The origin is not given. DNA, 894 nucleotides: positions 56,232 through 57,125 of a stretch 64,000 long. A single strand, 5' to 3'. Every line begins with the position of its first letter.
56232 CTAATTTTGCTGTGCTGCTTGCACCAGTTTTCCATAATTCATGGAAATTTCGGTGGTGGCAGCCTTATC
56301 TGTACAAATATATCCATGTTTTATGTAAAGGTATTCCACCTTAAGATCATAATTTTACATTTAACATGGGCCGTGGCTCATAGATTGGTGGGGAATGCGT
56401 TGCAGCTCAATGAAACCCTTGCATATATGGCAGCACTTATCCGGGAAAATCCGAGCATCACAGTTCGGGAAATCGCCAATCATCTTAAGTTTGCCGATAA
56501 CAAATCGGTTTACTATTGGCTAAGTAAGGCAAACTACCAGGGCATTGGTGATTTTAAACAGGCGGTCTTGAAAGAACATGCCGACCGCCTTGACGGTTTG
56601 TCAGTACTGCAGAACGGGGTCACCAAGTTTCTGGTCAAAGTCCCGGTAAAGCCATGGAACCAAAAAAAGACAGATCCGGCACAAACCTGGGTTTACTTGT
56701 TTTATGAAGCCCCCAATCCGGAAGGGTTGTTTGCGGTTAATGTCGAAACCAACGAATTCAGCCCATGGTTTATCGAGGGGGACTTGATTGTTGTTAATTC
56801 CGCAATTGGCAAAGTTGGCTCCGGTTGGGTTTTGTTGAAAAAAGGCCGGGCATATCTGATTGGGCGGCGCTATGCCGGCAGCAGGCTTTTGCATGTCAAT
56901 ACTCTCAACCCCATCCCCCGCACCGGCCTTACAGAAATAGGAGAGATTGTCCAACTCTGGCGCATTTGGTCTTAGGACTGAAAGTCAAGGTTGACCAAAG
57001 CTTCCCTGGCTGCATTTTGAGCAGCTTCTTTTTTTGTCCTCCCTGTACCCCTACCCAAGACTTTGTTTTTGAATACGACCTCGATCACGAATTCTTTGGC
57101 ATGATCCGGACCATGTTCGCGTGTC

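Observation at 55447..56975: Two-gene insertion between smc and rnc: SigH-like sigma factor plus divergent LexA-fold HTH protein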

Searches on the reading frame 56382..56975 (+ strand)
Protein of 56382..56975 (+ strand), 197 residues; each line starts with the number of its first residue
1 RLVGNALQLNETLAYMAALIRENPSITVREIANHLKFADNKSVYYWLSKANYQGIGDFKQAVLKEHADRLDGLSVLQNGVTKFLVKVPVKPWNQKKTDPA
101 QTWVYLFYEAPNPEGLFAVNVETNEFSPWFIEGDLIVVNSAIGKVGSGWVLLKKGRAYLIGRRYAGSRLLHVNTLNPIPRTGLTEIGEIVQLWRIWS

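Call 3: search_protein_families(library=pfam, proteins=[window:56382-56975:+], max_evalue=1)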
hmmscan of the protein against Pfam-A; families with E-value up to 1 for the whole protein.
window:56382-56975:+ (197 aa): 2 families
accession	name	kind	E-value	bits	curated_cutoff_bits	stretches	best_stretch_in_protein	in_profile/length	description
PF01498.24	HTH_Tnp_Tc3_2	-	0.03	15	31.5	1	16-43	4-30/72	Transposase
PF13412.12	HTH_24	-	0.17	12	21.9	1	19-35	11-27/48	Winged helix-turn-helix DNA-binding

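Call 4: search_protein_families(library=ncbifam, proteins=[window:56382-56975:+], max_evalue=1)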
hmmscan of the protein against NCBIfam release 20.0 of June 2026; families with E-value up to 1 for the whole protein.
window:56382-56975:+ (197 aa): 0 families

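Call 5: find_homologous_proteins(query=window:56400-56972:+, max_evalue=0.001)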
Query window:56400-56972:+ (191 aa): 41 proteins with E <= 0.001 among 160 candidates.
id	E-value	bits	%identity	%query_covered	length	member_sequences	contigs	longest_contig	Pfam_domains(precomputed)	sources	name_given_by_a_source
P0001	5.2e-124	429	99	100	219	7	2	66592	-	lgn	-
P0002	7.9e-100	350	79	100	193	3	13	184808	-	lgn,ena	-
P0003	8.1e-98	344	77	100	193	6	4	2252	-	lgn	-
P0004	1.2e-93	330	75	99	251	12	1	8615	-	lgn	-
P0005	2.0e-76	274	66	98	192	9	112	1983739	-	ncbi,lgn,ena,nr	ncbi:MAG: hypothetical protein GX177_06950 [Firmicutes bacterium]|nr:hypothetical protein [Bacillota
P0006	3.6e-75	270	63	98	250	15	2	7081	-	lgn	-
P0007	2.3e-70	254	61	94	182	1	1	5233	-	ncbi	-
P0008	7.1e-69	249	58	99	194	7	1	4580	-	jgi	-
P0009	4.7e-66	240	56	99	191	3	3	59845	-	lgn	-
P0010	2.5e-65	238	56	99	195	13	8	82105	-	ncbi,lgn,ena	-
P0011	9.2e-61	223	53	99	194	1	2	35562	-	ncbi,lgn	-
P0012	5.0e-58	214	50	100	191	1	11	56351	-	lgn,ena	-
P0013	5.8e-58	214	52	95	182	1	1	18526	-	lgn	-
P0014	9.0e-56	206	48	95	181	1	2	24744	-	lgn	-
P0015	4.2e-53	198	48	98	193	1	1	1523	-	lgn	-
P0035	2.7e-34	136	39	99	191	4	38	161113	-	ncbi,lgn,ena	-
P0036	3.3e-34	136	46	84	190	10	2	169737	-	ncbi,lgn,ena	-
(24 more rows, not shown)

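Call 9: find_encoding_contigs(protein=P0005, flank=6000, max_places=3)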
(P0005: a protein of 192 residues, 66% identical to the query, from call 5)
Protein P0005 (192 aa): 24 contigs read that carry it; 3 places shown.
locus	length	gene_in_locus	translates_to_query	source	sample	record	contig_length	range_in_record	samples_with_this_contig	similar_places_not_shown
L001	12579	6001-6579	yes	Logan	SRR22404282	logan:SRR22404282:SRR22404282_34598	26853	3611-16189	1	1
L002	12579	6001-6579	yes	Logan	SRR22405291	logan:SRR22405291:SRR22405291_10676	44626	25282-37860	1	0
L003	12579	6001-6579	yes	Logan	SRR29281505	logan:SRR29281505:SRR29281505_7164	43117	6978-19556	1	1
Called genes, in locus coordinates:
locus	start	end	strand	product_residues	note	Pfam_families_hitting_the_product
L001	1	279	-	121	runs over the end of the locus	PF04297:UPF0122, PF08281:Sigma70_r4_2, PF04545:Sigma70_r4, PF08279:HTH_11 (weak)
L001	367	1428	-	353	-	PF02881:SRP54_N, PF00448:SRP54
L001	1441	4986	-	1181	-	PF02463:SMC_N, PF13175:AAA_15 (weak), PF13304:AAA_21 (weak), PF13476:AAA_23, PF13555:AAA_29 (weak), PF06470:SMC_hinge, PF13304:AAA_21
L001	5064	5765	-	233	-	PF04542:Sigma70_r2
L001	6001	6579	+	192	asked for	-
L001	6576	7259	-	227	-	PF22935:RM44_endonuclase (weak), PF14622:Ribonucleas_3_3, PF00636:Ribonuclease_3, PF00035:dsrm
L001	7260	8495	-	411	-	PF00109:ketoacyl-synt, PF02801:Ketoacyl-synt_C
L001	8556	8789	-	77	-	PF14573:PP-binding_2 (weak), PF00550:PP-binding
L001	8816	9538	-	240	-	PF00106:adh_short, PF01370:Epimerase, PF08659:KR, PF23441:SDR, PF13460:NAD_binding_10, PF13561:adh_short_C2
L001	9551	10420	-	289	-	PF00698:Acyl_transf_1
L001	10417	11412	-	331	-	PF08545:ACP_syn_III, PF08541:ACP_syn_III_C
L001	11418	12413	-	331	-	PF02504:FA_synthesis, PF01515:PTA_PTB (weak)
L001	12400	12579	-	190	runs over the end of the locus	PF08279:HTH_11 (faint), PF03061:4HBT (weak)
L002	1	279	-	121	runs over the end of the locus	PF04297:UPF0122, PF08281:Sigma70_r4_2, PF04545:Sigma70_r4, PF08279:HTH_11 (weak)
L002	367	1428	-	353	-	PF02881:SRP54_N, PF00448:SRP54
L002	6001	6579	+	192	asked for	-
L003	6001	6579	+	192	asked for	-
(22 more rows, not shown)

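Call 11: find_encoding_contigs(protein=P0035, flank=6000, max_places=2)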
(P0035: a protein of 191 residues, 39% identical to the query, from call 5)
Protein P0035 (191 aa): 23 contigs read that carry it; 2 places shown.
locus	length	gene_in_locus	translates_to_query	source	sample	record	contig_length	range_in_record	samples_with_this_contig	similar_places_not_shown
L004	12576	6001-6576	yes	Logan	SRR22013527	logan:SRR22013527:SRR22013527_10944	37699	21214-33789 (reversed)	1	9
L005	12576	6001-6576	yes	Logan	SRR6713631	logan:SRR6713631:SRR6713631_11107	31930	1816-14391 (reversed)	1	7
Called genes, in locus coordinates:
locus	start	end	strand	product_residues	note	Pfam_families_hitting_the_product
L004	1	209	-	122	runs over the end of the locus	PF04297:UPF0122, PF08281:Sigma70_r4_2 (weak), PF04545:Sigma70_r4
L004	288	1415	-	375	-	PF02881:SRP54_N, PF00448:SRP54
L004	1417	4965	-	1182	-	PF02463:SMC_N, PF13175:AAA_15 (weak), PF13304:AAA_21 (weak), PF13476:AAA_23 (weak), PF13555:AAA_29 (weak), PF24161:CCDC39 (faint), PF06470:SMC_hinge, PF13304:AAA_21 (weak)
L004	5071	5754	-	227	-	PF04542:Sigma70_r2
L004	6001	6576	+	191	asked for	-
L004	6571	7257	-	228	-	PF22935:RM44_endonuclase (faint), PF14622:Ribonucleas_3_3, PF00636:Ribonuclease_3, PF00035:dsrm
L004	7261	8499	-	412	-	PF00109:ketoacyl-synt, PF02801:Ketoacyl-synt_C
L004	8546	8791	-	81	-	PF14573:PP-binding_2 (weak), PF00550:PP-binding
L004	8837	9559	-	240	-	PF00106:adh_short, PF01370:Epimerase, PF08659:KR, PF23441:SDR (faint), PF13460:NAD_binding_10, PF13561:adh_short_C2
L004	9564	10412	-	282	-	PF00698:Acyl_transf_1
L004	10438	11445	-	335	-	PF08545:ACP_syn_III, PF08541:ACP_syn_III_C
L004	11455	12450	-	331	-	PF02504:FA_synthesis, PF01515:PTA_PTB (weak)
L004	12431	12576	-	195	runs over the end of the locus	PF22636:FlK (faint)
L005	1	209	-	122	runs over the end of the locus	PF04297:UPF0122, PF08281:Sigma70_r4_2 (weak), PF04545:Sigma70_r4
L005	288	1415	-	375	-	PF02881:SRP54_N, PF00448:SRP54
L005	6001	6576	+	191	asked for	-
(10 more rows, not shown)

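Call 12: find_encoding_contigs(protein=P0036, flank=6000, max_places=2)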
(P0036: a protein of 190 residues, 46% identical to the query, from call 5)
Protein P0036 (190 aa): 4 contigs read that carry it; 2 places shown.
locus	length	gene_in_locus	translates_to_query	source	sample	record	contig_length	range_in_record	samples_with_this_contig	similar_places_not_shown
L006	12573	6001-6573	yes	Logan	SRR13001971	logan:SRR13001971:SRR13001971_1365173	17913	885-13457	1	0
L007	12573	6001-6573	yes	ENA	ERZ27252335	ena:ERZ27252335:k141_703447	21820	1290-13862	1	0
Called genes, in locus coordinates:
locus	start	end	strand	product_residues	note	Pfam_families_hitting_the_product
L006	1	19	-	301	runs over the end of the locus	?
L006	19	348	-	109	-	PF04297:UPF0122, PF04545:Sigma70_r4, PF08281:Sigma70_r4_2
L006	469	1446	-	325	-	PF02881:SRP54_N, PF06414:Zeta_toxin (faint), PF00448:SRP54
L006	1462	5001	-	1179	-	PF02463:SMC_N, PF13175:AAA_15, PF13304:AAA_21 (weak), PF06470:SMC_hinge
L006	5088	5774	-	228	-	PF04542:Sigma70_r2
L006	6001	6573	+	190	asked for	-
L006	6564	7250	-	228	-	PF22935:RM44_endonuclase (weak), PF14622:Ribonucleas_3_3, PF00636:Ribonuclease_3, PF00035:dsrm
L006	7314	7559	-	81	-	PF00550:PP-binding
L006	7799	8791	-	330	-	PF02504:FA_synthesis, PF01515:PTA_PTB (faint)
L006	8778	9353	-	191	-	-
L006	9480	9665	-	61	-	PF01783:Ribosomal_L32p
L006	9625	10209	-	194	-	PF02620:YceD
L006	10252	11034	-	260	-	PF01734:Patatin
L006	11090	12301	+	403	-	PF07670:Gate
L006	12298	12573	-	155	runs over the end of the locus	-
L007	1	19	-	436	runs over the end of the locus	?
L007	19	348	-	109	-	PF04297:UPF0122, PF04545:Sigma70_r4, PF08281:Sigma70_r4_2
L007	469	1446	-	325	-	PF02881:SRP54_N, PF06414:Zeta_toxin (weak), PF00448:SRP54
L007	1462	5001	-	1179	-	PF02463:SMC_N, PF13175:AAA_15, PF13304:AAA_21 (weak), PF06470:SMC_hinge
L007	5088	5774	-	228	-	PF04542:Sigma70_r2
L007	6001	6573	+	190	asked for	-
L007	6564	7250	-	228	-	PF22935:RM44_endonuclase (weak), PF14622:Ribonucleas_3_3, PF00636:Ribonuclease_3, PF00035:dsrm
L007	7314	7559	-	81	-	PF00550:PP-binding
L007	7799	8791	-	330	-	PF02504:FA_synthesis, PF01515:PTA_PTB (faint)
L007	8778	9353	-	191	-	-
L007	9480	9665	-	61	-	PF01783:Ribosomal_L32p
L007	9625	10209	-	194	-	PF02620:YceD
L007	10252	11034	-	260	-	PF01734:Patatin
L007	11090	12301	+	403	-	PF07670:Gate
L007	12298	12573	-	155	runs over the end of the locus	-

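Call 14: find_related_loci(query=A1, collection=genome_contigs, flank=4000)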
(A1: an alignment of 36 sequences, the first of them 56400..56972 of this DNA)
Query A1 (191 aa) in genome_contigs; peptide patterns used: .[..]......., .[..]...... (x = any residue, [..] = any of these).
46 stretches matched a pattern; 37 encode a relative of the query (tblastn E <= 1e-3); 37 distinct loci.
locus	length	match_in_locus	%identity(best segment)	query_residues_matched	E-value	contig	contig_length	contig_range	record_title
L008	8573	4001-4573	77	1-191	6e-103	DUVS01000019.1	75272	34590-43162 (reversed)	MAG TPA_asm: Bacillota bacterium isolate AS08sgBPME_46 124859_AS08, whole genome shotgun sequence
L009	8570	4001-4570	75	1-190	3e-98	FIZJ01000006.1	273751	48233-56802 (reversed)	uncultured Clostridia bacterium genome assembly, contig: 270, whole genome shotgun sequence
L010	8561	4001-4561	66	2-188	7e-82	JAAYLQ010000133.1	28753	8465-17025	MAG: Bacillota bacterium isolate AS15tlH2ME_94 68021_AS15, whole genome shotgun sequence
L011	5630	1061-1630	56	1-190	4e-71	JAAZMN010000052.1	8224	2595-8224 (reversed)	MAG: Bacillota bacterium isolate AS23ysBPME_69 44227_AS23, whole genome shotgun sequence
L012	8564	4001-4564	48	1-188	4e-57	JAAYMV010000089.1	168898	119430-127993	MAG: Bacillota bacterium isolate AS20ysBPTH_50 67606_AS20, whole genome shotgun sequence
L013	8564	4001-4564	44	1-191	8e-49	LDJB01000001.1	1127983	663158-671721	MAG: Peptococcaceae bacterium 1109 scaffold00001, whole genome shotgun sequence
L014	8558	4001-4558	46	1-188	1e-47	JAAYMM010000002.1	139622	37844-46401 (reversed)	MAG: Bacillota bacterium isolate AS20ysBPTH_25 1030_AS20, whole genome shotgun sequence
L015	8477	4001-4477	49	1-160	7e-47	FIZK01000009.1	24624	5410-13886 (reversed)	uncultured Clostridia bacterium genome assembly, contig: 243, whole genome shotgun sequence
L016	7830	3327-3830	45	1-176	2e-46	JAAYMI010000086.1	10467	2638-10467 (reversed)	MAG: Bacillota bacterium isolate AS20ysBPTH_179 48192_AS20, whole genome shotgun sequence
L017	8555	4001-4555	45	1-188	5e-46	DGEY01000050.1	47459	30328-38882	MAG TPA_asm: Firmicutes bacterium UBA3914 UBA3914_contig_1573, whole genome shotgun sequence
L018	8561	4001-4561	43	1-191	3e-45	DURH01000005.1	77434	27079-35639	MAG TPA_asm: Bacillota bacterium isolate AS08sgBPME_75 16136_AS08, whole genome shotgun sequence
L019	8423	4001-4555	43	1-188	4e-45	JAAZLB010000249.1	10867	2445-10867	MAG: Bacillota bacterium isolate AS23ysBPME_143 116062_AS23, whole genome shotgun sequence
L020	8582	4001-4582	41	1-191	4e-45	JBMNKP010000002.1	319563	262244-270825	MAG: Limnochordia bacterium isolate SBF912LR0HQ0121 contig_51944, whole genome shotgun sequence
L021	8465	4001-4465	46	1-156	7e-45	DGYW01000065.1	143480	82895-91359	MAG TPA_asm: Firmicutes bacterium UBA4996 UBA4996_contig_1022, whole genome shotgun sequence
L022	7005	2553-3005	44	5-156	2e-44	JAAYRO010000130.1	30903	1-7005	MAG: Bacillota bacterium isolate AS23ysBPME_205 107240_AS23, whole genome shotgun sequence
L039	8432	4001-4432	40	5-151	2e-22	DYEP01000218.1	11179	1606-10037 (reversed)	MAG TPA_asm: Symbiobacterium sp. isolate Tomsk_54_12 Tomsk_k141_62552, whole genome shotgun sequence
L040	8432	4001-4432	39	5-151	2e-20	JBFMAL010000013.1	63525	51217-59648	MAG: Bacillota bacterium isolate MAG137 MAG137_13, whole genome shotgun sequence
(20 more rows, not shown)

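Call 17: predict_structure(alignment_id=A1)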
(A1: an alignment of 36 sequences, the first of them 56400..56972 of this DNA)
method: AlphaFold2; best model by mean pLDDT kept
length: 191 residues; sequences in the alignment: 36
mean_pLDDT: 86.8   pTM: 0.60
mean pLDDT of the five models: 86.8, 86.4, 85.2, 84.1, 83.9
residues with pLDDT >= 90: 109; 70-90: 66; 50-70: 13; < 50: 3
segments of 3 or more residues with pLDDT < 50: none
pLDDT, mean of each block of 10 residues (from residue 1): 81 90 94 92 92 80 63 87 81 76 87 94 95 86 91 89 89 90 93 76
secondary structure, 60 per line:
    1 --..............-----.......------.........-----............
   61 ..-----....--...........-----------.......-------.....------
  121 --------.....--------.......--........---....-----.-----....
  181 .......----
elements in order: H3-16 H22-28 H35-43 H49-62 E68-71 E74-84 E96-102 E110-114 E129-133 E142-148 E151-158 E162-165 E177-187

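Call 30: search_protein_representatives(alignment_id=A1)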
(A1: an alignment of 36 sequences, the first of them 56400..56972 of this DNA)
Query: 36 sequences, 190 profile positions. Proteins with E-value up to 0.001 (for the whole library): 123; up to 1e-10: 97; up to 1e-30: 6. The best 123 are listed.
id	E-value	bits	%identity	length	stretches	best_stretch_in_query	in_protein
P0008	4.2e-74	264.7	-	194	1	1-188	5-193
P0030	1.9e-73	262.6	-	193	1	1-189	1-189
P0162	4.9e-69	248.2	-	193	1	5-189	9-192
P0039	3.3e-47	177.0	-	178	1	1-121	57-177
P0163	1.2e-46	175.2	-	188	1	5-188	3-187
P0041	3.6e-39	150.8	-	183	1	3-160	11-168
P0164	2.4e-30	122.0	-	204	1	4-160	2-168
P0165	5.2e-29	117.7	-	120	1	1-92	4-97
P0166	1.7e-28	116.0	-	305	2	4-64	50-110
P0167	1.3e-27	113.1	-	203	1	6-146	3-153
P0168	1.8e-27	112.7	-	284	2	5-61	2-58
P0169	2.1e-27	112.4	-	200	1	5-188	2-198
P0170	3.4e-27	111.7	-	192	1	2-183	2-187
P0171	6.3e-27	110.9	-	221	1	4-189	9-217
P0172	6.4e-27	110.9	-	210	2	3-60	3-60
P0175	7.2e-26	107.4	-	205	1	7-173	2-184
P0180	6.2e-25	104.4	-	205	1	6-186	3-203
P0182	8.7e-25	103.9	-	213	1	5-188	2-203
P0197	4.0e-22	95.2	-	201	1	7-186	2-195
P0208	2.1e-20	89.6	-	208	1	4-188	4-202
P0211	4.2e-20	88.6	-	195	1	6-187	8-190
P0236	3.6e-15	72.5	-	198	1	2-188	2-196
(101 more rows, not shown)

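Call 31: search_protein_families(library=pfam, proteins=[P0164, P0167, P0169, P0171, P0175, P0180, P0182, P0197, P0208, P0236], max_evalue=0.1)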
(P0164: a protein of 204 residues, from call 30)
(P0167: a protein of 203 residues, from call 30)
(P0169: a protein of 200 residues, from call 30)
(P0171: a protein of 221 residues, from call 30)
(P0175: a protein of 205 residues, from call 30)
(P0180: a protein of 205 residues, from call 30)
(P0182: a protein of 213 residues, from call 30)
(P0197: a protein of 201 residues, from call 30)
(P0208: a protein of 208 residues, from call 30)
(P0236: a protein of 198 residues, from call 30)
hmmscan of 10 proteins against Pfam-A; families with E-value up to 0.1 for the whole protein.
P0164 (204 aa): 1 family
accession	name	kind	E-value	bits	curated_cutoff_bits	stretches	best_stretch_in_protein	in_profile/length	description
PF00717.28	Peptidase_S24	-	2.4e-08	34.1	23.3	1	103-197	21-115/116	Peptidase S24-like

P0167 (203 aa): 2 families
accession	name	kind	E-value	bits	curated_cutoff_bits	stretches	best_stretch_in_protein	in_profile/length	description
PF13412.12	HTH_24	-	0.013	15.5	21.9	1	10-29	11-30/48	Winged helix-turn-helix DNA-binding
PF08220.18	HTH_DeoR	-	0.031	14.4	21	1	5-31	3-29/57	DeoR-like helix-turn-helix domain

P0169 (200 aa): 10 families
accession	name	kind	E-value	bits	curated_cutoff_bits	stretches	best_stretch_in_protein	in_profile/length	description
PF06056.18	Terminase_5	-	1.9e-06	28.2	20.3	1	18-52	15-48/58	Putative ATPase subunit of terminase (gpP-like)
PF00717.28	Peptidase_S24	-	0.0015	18.7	23.3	1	100-158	29-84/116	Peptidase S24-like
PF13412.12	HTH_24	-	0.0019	18.2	21.9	1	9-31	10-32/48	Winged helix-turn-helix DNA-binding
PF12833.13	HTH_18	-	0.0069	17.1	33.6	1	5-35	34-63/80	Helix-turn-helix domain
PF01527.26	HTH_Tnp_1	-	0.017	15.8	24.1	0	13-50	18-55/75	Transposase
PF13404.12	HTH_AsnC-type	-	0.017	15.3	27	1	9-31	10-32/42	AsnC-type helix-turn-helix domain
PF17785.7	PUA_3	-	0.02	15.1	22.6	1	119-149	15-43/64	PUA-like domain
PF12802.13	MarR_2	-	0.047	14.3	27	0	7-31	11-35/61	MarR family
PF13518.12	HTH_28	-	0.05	14.1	25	0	18-46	14-41/52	Helix-turn-helix domain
PF12840.13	HTH_20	-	0.098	13.1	27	0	7-36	13-37/51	Helix-turn-helix domain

P0171 (221 aa): 3 families
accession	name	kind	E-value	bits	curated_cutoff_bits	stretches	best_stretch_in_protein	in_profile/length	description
PF00717.28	Peptidase_S24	-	0.00037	20.6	23.3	1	124-210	31-116/116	Peptidase S24-like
PF06056.18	Terminase_5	-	0.045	14.1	20.3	1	26-53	15-41/58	Putative ATPase subunit of terminase (gpP-like)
PF01527.26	HTH_Tnp_1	-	0.063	13.9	24.1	0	15-50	12-48/75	Transposase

P0175 (205 aa): 9 families
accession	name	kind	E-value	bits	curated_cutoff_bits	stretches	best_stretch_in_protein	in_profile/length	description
PF00717.28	Peptidase_S24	-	2.1e-05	24.6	23.3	1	111-199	27-116/116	Peptidase S24-like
PF13412.12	HTH_24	-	0.0012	18.8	21.9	1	4-27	7-30/48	Winged helix-turn-helix DNA-binding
PF01498.24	HTH_Tnp_Tc3_2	-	0.003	18.2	31.5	1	4-60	3-63/72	Transposase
PF06056.18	Terminase_5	-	0.0054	17.1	20.3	1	16-48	15-46/58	Putative ATPase subunit of terminase (gpP-like)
PF13404.12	HTH_AsnC-type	-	0.016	15.5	27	1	4-29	7-32/42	AsnC-type helix-turn-helix domain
PF21476.4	PF0610-like_N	-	0.052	14.2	33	1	3-33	4-32/50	PF0610-like, N-terminal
PF12728.13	HTH_17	-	0.052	14.2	27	0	16-45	3-31/51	Helix-turn-helix domain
PF12833.13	HTH_18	-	0.07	13.9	33.6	0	2-31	33-61/80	Helix-turn-helix domain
PF08280.17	HTH_Mga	-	0.07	13.6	23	0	7-28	12-33/59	M protein trans-acting positive regulator (MGA) HTH domain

P0180 (205 aa): 4 families
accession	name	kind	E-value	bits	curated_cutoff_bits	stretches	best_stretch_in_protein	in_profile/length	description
PF13412.12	HTH_24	-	0.0039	17.2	21.9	1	10-30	11-31/48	Winged helix-turn-helix DNA-binding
PF08279.18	HTH_11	-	0.0041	17.4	25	0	3-29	2-28/55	HTH domain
PF06056.18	Terminase_5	-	0.012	16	20.3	1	18-43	15-39/58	Putative ATPase subunit of terminase (gpP-like)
PF21476.4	PF0610-like_N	-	0.086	13.5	33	0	6-35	5-32/50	PF0610-like, N-terminal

P0182 (213 aa): 3 families
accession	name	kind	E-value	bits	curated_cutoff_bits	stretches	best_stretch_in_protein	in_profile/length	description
PF00717.28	Peptidase_S24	-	8.9e-06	25.8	23.3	1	118-197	36-116/116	Peptidase S24-like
PF13412.12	HTH_24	-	0.0082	16.1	21.9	1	10-29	11-30/48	Winged helix-turn-helix DNA-binding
PF13518.12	HTH_28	-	0.021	15.3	25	1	18-46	14-41/52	Helix-turn-helix domain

P0197 (201 aa): 4 families
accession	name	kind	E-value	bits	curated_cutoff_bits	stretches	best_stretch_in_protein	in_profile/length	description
PF00717.28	Peptidase_S24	-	0.00076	19.6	23.3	1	123-190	47-115/116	Peptidase S24-like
PF21476.4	PF0610-like_N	-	0.0025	18.5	33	1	3-34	4-33/50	PF0610-like, N-terminal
PF06056.18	Terminase_5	-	0.016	15.6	20.3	1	17-44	16-42/58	Putative ATPase subunit of terminase (gpP-like)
PF13412.12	HTH_24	-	0.03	14.3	21.9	1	7-28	10-31/48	Winged helix-turn-helix DNA-binding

P0208 (208 aa): 0 families

P0236 (198 aa): 2 families
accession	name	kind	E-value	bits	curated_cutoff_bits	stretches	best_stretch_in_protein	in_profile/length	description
PF00717.28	Peptidase_S24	-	0.0037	17.4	23.3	1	99-173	20-93/116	Peptidase S24-like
PF06056.18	Terminase_5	-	0.0084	16.5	20.3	1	21-44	15-37/58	Putative ATPase subunit of terminase (gpP-like)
